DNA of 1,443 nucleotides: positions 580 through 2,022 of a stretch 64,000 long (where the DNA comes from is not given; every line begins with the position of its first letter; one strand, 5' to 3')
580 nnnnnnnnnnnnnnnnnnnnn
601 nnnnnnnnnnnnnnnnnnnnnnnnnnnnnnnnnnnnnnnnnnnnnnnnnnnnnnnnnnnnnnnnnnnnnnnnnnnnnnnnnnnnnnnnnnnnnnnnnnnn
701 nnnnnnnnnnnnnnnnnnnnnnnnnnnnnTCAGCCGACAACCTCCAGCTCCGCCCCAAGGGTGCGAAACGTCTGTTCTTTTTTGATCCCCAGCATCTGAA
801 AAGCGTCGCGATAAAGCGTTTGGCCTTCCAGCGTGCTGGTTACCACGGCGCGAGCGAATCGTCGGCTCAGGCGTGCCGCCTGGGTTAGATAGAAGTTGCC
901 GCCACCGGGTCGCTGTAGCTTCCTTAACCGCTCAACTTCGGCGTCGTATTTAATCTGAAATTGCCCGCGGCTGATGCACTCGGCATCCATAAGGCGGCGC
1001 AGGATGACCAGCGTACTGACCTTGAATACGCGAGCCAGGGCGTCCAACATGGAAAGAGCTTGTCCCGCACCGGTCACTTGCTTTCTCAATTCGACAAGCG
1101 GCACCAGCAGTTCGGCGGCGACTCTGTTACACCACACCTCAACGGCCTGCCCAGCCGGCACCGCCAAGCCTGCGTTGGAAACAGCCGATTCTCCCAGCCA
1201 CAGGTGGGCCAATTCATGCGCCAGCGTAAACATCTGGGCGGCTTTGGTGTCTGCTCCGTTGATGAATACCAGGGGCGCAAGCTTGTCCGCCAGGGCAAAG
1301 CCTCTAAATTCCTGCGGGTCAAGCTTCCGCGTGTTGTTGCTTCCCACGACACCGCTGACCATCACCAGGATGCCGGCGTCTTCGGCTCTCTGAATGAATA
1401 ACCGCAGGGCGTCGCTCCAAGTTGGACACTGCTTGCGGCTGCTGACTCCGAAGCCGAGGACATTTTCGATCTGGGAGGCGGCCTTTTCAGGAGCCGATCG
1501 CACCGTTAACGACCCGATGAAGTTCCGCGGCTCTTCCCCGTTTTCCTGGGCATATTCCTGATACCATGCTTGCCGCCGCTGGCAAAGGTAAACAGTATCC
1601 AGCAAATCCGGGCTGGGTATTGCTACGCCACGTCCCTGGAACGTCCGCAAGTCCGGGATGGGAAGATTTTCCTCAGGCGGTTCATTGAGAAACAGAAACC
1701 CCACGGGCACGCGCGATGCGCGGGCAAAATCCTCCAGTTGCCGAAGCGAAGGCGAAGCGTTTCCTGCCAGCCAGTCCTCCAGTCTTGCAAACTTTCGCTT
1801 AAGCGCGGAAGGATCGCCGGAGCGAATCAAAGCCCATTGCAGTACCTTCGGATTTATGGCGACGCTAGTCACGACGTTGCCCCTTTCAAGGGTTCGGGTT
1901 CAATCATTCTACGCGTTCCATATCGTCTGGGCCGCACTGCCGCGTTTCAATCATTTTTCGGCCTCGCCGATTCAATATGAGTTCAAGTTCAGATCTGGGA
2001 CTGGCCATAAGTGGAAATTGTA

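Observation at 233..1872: Translationally coupled ImmA/IrrE metalloprotease and DUF4411 PIN-like pair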

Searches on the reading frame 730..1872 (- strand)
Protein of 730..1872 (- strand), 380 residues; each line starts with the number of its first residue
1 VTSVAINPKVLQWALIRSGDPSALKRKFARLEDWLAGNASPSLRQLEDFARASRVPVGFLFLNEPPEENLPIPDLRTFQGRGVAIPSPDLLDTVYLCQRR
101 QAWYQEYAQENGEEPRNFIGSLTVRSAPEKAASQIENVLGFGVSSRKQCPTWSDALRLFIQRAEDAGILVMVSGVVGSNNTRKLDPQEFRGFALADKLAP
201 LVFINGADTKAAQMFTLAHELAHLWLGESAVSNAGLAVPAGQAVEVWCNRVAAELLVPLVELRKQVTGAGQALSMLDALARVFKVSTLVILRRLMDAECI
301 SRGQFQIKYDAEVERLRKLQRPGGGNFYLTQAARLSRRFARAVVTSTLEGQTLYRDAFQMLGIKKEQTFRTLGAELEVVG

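Call 3: search_protein_families(library=pfam, proteins=[window:730-1872:-], max_evalue=0.1)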
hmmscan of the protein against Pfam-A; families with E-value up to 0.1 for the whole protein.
window:730-1872:- (380 aa): 2 families
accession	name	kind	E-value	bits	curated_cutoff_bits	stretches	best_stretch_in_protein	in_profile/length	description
PF06114.19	Peptidase_M78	-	2.1e-14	53.8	22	1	163-295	1-123/123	IrrE N-terminal-like domain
PF20573.4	DUF6782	-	0.012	15.3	27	1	190-225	67-102/241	Putative metallopeptidase family (DUF6782)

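Call 4: search_protein_families(library=padloc, proteins=[window:730-1872:-], max_evalue=0.1)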
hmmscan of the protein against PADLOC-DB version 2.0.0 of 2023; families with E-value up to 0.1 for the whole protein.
window:730-1872:- (380 aa): 18 families
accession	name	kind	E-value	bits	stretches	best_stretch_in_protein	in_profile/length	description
PDLC04141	capP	-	1.4e-13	48.9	1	187-297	41-153/242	capP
PDLC03949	RmrA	-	2.7e-11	41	1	187-305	163-273/363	-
PDLC03948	RmrA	-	1.1e-10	39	1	24-306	31-298/397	-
PDLC03944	RmrA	-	1.3e-09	35.6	1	202-307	187-293/384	-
PDLC04776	PDC-M69B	-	2.3e-09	35.3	1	187-307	55-184/272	-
PDLC03946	RmrA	-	3.2e-08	30.7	1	192-305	169-275/357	-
PDLC03954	RmrA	-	1.6e-05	22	1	200-303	194-296/380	-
PDLC03956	RmrA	-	2.8e-05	21.4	1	215-329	208-318/399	-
PDLC03947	RmrA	-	2.9e-05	21.1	1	197-304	191-297/383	-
PDLC03952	RmrA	-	3.4e-05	20.8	1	187-308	193-313/395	-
PDLC03951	RmrA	-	0.00013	19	1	200-337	191-325/400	-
PDLC03943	RmrA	-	0.00025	18.2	1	200-305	178-280/370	-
PDLC03955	RmrA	-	0.00037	17.8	1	197-266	197-260/371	-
PDLC03945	RmrA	-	0.0009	16.5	1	211-304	206-300/394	-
PDLC03982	PD-Lambda-2_B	-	0.0012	16.2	1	215-294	292-373/402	-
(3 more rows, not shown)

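Call 5: search_protein_families(library=ncbifam, proteins=[window:730-1872:-], max_evalue=0.1)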
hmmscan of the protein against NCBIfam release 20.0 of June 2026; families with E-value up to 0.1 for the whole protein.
window:730-1872:- (380 aa): 1 family
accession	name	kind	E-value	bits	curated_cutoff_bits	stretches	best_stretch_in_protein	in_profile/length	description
NF052239.1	antitox_spr1629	equivalog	0.0081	15.3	335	1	209-269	204-263/377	spr1629 family repressor/antitoxin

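Call 8: search_solved_structures(query=window:730-1872:-, max_evalue=1)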
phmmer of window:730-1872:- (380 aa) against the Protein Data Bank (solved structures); distinct sequences matched with E-value up to 1: 4.
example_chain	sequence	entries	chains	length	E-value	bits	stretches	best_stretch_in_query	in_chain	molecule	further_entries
9vzy_A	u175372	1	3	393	1.6e-15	60.4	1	9-345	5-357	HTH cro/C1-type domain-containing protein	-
8slm_A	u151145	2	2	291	0.01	18.2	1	200-290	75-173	Zn dependent hydrolase fused to HTH domain, IrrE ortholog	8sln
3dte_A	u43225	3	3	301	0.025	16.9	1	201-291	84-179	IrrE protein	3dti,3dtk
8ux9_A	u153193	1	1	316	0.14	14.5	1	171-312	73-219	AriB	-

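Call 18: search_solved_structures(query=window:730-1872:-, max_evalue=0.001, show_alignments=1)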
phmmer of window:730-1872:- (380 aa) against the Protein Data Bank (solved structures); distinct sequences matched with E-value up to 0.001: 1.
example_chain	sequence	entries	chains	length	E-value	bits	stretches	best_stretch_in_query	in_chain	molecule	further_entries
9vzy_A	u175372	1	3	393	1.6e-15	60.4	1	9-345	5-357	HTH cro/C1-type domain-containing protein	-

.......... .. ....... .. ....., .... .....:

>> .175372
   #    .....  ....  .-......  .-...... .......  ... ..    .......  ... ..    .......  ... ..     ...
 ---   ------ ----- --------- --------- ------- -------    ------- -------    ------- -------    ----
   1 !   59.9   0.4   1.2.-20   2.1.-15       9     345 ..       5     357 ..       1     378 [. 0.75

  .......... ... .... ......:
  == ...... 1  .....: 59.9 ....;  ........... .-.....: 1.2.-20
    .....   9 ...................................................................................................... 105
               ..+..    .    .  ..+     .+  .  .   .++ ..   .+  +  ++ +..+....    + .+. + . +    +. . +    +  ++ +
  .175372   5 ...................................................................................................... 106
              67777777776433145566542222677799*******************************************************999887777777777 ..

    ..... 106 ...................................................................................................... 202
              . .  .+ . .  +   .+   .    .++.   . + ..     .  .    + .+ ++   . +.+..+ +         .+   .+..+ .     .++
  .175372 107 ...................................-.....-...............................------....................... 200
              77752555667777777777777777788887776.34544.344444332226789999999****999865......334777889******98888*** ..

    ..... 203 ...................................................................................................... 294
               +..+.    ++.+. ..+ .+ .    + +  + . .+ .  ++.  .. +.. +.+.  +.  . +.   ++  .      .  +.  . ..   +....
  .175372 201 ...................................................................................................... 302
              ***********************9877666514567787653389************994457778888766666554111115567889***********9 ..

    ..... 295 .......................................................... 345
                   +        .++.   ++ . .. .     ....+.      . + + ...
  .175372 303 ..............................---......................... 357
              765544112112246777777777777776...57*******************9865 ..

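Call 21: find_homologous_proteins(query=window:730-1872:-)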
Query window:730-1872:- (380 aa): 8000 proteins with E <= 0.001 among 8000 candidates; the best 120 are listed.
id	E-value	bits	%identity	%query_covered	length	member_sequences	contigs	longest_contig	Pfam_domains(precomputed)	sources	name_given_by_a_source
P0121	3.8e-238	808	97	100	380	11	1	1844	PF06114.20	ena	-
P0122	1.1e-223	760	91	100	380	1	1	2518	PF06114.20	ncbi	-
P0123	2.8e-218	742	89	100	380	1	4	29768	PF06114.20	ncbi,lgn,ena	-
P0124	5.1e-212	722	86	100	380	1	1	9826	PF06114.20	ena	-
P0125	2.9e-201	686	82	100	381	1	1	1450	PF01381.29,PF06114.20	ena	-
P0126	1.1e-196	671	80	100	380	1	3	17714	PF06114.20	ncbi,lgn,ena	-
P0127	1.4e-193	661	77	100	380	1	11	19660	PF06114.20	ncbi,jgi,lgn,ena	jgi:Zn-dependent peptidase ImmA (M78 family)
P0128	3.5e-193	660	77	100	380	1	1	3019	PF06114.20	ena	-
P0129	1.2e-190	651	77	99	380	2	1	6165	PF06114.20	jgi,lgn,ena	jgi:Zn-dependent peptidase ImmA (M78 family)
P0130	8.0e-189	645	76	100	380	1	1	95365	PF06114.20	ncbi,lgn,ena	-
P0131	3.0e-188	643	76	100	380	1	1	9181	PF06114.20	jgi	jgi:Zn-dependent peptidase ImmA (M78 family)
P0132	3.8e-183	627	75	100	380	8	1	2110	PF06114.20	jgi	jgi:Zn-dependent peptidase ImmA (M78 family)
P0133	1.6e-182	625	74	100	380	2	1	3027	PF06114.20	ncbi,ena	-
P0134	1.7e-179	615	74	100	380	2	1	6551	PF06114.20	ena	-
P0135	9.3e-175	599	72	100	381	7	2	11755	PF06114.20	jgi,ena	-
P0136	6.4e-172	590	71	98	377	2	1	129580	PF06114.20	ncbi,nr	ncbi:MAG: ImmA/IrrE family metallo-endopeptidase [Phycisphaeraceae bacterium]|nr:ImmA/IrrE family me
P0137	9.8e-171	586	71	100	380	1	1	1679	PF06114.20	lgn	-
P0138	1.5e-167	575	68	100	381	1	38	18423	PF06114.20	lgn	-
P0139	9.3e-165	566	68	100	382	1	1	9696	PF06114.20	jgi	jgi:Zn-dependent peptidase ImmA (M78 family)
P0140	7.5e-159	547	66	100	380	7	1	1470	PF06114.20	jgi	-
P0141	1.6e-158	546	67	99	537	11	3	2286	PF06114.20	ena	-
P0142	1.5e-157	542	66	100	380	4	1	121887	PF06114.20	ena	-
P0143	1.0e-156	540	66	100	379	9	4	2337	PF06114.20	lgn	-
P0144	3.2e-156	538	65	100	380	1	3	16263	PF06114.20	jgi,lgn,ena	-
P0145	8.6e-156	537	65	100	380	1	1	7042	PF06114.20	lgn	-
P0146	2.9e-155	535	66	100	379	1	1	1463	PF06114.20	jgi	-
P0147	1.6e-154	533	64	100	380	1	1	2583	PF06114.20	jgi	jgi:Zn-dependent peptidase ImmA (M78 family)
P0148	2.9e-154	532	73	85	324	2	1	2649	PF06114.20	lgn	-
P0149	5.9e-154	531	67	96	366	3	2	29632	PF06114.20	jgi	jgi:Zn-dependent peptidase ImmA (M78 family)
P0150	1.4e-153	529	65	99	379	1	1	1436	PF06114.20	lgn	-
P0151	1.7e-153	529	64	99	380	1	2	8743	PF06114.20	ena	-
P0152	9.1e-153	527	64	100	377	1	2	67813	PF06114.20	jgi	jgi:Zn-dependent peptidase ImmA (M78 family)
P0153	1.2e-152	526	64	99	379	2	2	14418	PF06114.20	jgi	-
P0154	1.9e-152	526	64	99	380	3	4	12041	PF06114.20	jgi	-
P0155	2.8e-152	525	64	99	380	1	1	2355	PF06114.20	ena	-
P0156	3.9e-152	525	64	100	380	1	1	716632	PF06114.20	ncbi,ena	-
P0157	4.2e-152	525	64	99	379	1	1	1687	PF06114.20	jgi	jgi:Zn-dependent peptidase ImmA (M78 family)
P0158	4.5e-152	524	64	99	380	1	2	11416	PF06114.20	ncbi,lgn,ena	-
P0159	4.8e-152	524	64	100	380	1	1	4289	PF06114.20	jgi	-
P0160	1.1e-151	523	63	99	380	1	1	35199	PF06114.20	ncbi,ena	-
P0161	2.7e-151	522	64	100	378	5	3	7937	PF06114.20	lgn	-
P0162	4.7e-151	521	65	99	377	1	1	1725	PF06114.20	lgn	-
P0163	1.3e-150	520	62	100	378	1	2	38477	PF06114.20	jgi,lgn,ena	-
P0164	1.5e-150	519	63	99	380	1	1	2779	PF06114.20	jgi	jgi:Zn-dependent peptidase ImmA (M78 family)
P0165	1.8e-150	519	63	100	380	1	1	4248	PF06114.20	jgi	jgi:Zn-dependent peptidase ImmA (M78 family)/transcriptional regulator with XRE-family HTH domain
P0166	1.9e-150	519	63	100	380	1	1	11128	PF06114.20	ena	-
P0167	3.5e-150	518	63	100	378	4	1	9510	PF06114.20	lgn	-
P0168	1.8e-149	516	61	99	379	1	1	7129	PF06114.20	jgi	jgi:Zn-dependent peptidase ImmA (M78 family)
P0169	5.7e-149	514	62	100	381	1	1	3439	PF06114.20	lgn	-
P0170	1.1e-148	513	62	100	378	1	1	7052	PF06114.20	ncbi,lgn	-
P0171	1.2e-148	513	64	98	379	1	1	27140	PF06114.20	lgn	-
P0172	1.2e-148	513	62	100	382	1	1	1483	PF06114.20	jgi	jgi:Zn-dependent peptidase ImmA (M78 family)/transcriptional regulator with XRE-family HTH domain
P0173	1.2e-148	513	63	100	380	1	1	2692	PF06114.20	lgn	-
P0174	2.7e-148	512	62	99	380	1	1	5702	PF06114.20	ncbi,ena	-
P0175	4.4e-148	511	62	100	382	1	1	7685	PF06114.20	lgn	-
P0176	5.6e-148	511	63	100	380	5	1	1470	PF06114.20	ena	-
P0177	2.2e-147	509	62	100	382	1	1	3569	PF06114.20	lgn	-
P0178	3.7e-147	508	62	99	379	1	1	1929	PF06114.20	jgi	jgi:Zn-dependent peptidase ImmA (M78 family)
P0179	4.9e-147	508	62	100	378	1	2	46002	PF06114.20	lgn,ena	-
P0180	9.9e-147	507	61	100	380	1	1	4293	PF06114.20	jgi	jgi:Zn-dependent peptidase ImmA (M78 family)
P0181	1.1e-146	507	63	99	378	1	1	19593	PF06114.20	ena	-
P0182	1.5e-146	506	62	99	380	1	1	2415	PF06114.20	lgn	-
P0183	2.4e-146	506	62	99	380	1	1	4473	PF06114.20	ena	-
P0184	4.2e-146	505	62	100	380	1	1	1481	PF06114.20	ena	-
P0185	4.4e-146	505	63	100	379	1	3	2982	PF06114.20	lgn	-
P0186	8.2e-146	504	62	99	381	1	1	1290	PF06114.20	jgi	-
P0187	1.1e-145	503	61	99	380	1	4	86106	PF06114.20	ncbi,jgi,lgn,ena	jgi:Zn-dependent peptidase ImmA (M78 family)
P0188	1.3e-145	503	62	100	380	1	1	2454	PF06114.20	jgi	jgi:Zn-dependent peptidase ImmA (M78 family)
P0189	1.5e-145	503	62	100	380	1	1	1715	PF06114.20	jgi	jgi:Zn-dependent peptidase ImmA (M78 family)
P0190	1.5e-145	503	61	100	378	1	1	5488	PF06114.20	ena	-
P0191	2.7e-145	502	60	99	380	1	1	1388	PF06114.20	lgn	-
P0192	3.2e-145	502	60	100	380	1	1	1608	PF06114.20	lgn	-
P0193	4.2e-145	501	62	98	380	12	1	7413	PF06114.20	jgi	jgi:Zn-dependent peptidase ImmA (M78 family)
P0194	4.4e-145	501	62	99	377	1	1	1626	PF06114.20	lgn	-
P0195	5.1e-145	501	63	94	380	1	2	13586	PF06114.20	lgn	-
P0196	7.1e-145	501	62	99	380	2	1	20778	PF06114.20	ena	-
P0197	1.8e-144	499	62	99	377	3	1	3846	PF06114.20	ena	-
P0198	1.8e-144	499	63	98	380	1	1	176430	PF06114.20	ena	-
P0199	1.8e-144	499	62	99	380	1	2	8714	PF06114.20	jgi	jgi:Zn-dependent peptidase ImmA (M78 family)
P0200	1.9e-144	499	61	99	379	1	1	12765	PF06114.20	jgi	jgi:Zn-dependent peptidase ImmA (M78 family)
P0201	2.5e-144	499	60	100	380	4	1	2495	PF06114.20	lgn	-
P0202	3.6e-144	498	61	100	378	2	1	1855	PF06114.20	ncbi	-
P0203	4.4e-144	498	61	99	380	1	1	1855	PF06114.20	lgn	-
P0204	5.9e-144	498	62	99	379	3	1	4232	PF06114.20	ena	-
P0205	6.7e-144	498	59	100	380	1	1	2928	PF06114.20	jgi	jgi:Zn-dependent peptidase ImmA (M78 family)/transcriptional regulator with XRE-family HTH domain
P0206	8.1e-144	497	62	98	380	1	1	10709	PF06114.20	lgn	-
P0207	9.6e-144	497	61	98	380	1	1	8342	PF06114.20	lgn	-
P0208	9.7e-144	497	62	99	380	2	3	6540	PF06114.20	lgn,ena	-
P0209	9.9e-144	497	62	99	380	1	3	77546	PF06114.20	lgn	-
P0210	1.3e-143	497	62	99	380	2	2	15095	PF06114.20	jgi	jgi:Zn-dependent peptidase ImmA (M78 family)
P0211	1.6e-143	496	60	100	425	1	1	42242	PF06114.20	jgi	jgi:Zn-dependent peptidase ImmA (M78 family)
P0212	1.9e-143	496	62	99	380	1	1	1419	PF06114.20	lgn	-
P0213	2.1e-143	496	62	99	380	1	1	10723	PF06114.20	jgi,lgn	-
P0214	3.3e-143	495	63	99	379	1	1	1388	PF06114.20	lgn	-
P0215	3.3e-143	495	62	99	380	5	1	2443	PF06114.20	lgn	-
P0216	3.4e-143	495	62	99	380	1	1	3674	PF06114.20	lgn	-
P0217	5.2e-143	495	62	99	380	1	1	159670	PF06114.20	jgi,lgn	jgi:Zn-dependent peptidase ImmA (M78 family)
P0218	6.0e-143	494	61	99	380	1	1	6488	PF06114.20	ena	-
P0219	6.5e-143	494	60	100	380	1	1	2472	PF06114.20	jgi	jgi:Zn-dependent peptidase ImmA (M78 family)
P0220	8.3e-143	494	60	99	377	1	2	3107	PF06114.20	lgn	-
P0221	1.1e-142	494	63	99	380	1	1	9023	PF06114.20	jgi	jgi:Zn-dependent peptidase ImmA (M78 family)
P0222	1.2e-142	493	59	100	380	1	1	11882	PF06114.20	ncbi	-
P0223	1.4e-142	493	62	99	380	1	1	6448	PF06114.20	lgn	-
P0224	1.7e-142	493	62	96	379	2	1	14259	PF06114.20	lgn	-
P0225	3.0e-142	492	61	99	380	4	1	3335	PF06114.20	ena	-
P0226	3.8e-142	492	61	98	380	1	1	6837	PF06114.20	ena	-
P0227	4.8e-142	491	61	99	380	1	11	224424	PF06114.20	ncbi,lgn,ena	-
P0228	5.4e-142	491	61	100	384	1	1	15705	PF06114.20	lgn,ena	-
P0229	5.6e-142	491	63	99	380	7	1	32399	PF06114.20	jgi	-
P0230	6.8e-142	491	62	99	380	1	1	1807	PF06114.20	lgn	-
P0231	6.8e-142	491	60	99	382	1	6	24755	PF06114.20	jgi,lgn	-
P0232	6.9e-142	491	61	99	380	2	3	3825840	PF06114.20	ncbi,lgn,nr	ncbi:MAG TPA: ImmA/IrrE family metallo-endopeptidase [Nitrospiraceae bacterium]|nr:ImmA/IrrE family 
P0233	8.0e-142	491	61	99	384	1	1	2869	PF06114.20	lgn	-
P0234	8.2e-142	491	61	99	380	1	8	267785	PF06114.20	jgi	jgi:Zn-dependent peptidase ImmA (M78 family)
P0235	8.7e-142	491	60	100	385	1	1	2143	PF06114.20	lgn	-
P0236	9.8e-142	490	61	100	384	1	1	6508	PF06114.20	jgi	-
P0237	1.4e-141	490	61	98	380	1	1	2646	PF06114.20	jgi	-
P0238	1.7e-141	490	59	99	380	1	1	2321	PF06114.20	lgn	-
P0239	1.8e-141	490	61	99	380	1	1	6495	PF06114.20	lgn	-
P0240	1.9e-141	490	61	99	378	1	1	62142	PF06114.20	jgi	-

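Call 49: search_protein_families(library=pfam, alignment_id=A2, max_evalue=1)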
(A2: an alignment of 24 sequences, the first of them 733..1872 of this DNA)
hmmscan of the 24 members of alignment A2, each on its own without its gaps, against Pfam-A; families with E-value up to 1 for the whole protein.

A. member 1, window:733-1872:- (380 aa): 2 families
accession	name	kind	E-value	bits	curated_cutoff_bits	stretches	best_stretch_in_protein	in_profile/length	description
PF06114.19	Peptidase_M78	-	2.1e-14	53.8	22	1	163-295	1-123/123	IrrE N-terminal-like domain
PF20573.4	DUF6782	-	0.012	15.3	27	1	190-225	67-102/241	Putative metallopeptidase family (DUF6782)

B. families by the number of members that match (of 24 scanned): 6 families
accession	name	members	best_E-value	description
PF06114.19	Peptidase_M78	24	5.1e-19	IrrE N-terminal-like domain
PF20573.4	DUF6782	24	0.0031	Putative metallopeptidase family (DUF6782)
PF01381.28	HTH_3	10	0.0034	Helix-turn-helix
PF09851.14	SHOCT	1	0.022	Short C-terminal domain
PF09636.16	XkdW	1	0.13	XkdW protein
PF22752.1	DUF488-N3i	1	0.15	Inactive DUF488-N3 subclade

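Call 53: predict_structure(alignment_id=A2)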
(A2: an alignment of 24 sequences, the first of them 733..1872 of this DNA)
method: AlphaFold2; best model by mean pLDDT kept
length: 380 residues; sequences in the alignment: 24
mean_pLDDT: 62.0   pTM: 0.53
mean pLDDT of the five models: 62.0, 52.8, 52.3, 48.0, 47.6
residues with pLDDT >= 90: 33; 70-90: 147; 50-70: 52; < 50: 148
segments of 3 or more residues with pLDDT < 50: 68-105, 112-119, 173-199, 228-240, 320-373, 375-380
pLDDT, mean of each block of 10 residues (from residue 1): 79 79 87 91 88 77 65 33 35 44 49 48 76 88 88 82 70 38 34 39 57 75 59 30 70 90 82 88 86 89 87 70 28 25 24 28 37 43
secondary structure, 60 per line:
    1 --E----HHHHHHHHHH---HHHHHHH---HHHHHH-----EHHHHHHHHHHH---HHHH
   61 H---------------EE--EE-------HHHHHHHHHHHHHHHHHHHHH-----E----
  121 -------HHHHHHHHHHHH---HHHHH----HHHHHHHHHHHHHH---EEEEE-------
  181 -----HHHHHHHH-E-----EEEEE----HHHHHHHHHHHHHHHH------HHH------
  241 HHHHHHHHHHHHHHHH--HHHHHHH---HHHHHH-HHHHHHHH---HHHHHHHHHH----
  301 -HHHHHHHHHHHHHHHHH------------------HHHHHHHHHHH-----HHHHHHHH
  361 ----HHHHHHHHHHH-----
elements in order: H8-17 H21-27 H31-36 H43-53 H57-61 H90-110 H128-139 H143-147 H152-165 E169-173 H186-193 E201-205 H210-225 H241-256 H259-265 H269-274 H276-283 H287-296 H302-318 H337-347 H353-360 H365-375
